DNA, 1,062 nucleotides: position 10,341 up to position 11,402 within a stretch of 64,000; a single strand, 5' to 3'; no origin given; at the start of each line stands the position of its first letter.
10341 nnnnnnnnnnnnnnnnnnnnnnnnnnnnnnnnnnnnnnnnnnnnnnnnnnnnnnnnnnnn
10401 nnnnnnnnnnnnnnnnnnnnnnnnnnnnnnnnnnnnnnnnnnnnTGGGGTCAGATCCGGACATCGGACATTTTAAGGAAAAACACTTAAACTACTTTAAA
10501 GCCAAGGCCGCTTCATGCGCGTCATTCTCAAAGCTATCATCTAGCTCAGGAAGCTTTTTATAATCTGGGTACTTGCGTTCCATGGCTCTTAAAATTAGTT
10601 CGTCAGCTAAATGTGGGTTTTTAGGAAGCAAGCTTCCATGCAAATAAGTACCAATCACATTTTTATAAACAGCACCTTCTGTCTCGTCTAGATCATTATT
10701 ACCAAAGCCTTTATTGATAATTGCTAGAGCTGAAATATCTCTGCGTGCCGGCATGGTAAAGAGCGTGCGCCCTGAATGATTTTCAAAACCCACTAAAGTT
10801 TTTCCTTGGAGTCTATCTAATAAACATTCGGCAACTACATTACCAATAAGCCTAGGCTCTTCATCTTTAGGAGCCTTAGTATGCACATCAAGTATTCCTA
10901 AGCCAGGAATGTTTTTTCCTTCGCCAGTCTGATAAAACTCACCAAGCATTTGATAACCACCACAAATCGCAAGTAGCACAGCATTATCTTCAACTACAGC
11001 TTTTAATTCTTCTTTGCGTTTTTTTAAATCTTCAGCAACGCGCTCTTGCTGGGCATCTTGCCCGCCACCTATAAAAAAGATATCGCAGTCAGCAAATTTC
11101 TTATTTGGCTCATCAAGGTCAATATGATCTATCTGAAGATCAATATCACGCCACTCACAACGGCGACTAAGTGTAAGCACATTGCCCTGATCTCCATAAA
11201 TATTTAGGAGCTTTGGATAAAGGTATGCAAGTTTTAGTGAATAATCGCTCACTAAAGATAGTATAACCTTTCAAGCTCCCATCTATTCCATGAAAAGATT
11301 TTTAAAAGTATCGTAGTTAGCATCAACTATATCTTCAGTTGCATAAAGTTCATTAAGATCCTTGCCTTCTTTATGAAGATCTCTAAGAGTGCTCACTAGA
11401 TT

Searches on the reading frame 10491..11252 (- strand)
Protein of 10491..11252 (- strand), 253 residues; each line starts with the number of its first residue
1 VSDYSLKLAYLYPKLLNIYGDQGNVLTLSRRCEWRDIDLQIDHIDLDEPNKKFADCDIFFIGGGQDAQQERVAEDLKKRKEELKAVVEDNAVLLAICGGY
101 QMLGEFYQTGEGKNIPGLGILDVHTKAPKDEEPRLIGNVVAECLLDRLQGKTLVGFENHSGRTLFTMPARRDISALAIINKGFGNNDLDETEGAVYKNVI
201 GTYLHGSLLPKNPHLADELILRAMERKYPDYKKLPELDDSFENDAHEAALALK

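Call 53: search_protein_families(library=pfam, proteins=[window:10491-11252:-], max_evalue=0.00001)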
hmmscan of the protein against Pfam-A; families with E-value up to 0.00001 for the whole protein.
window:10491-11252:- (253 aa): 1 family
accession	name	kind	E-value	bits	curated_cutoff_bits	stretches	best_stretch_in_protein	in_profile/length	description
PF07685.20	GATase_3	-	2.7e-39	135.3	27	1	8-212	2-195/196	CobB/CobQ-like glutamine amidotransferase domain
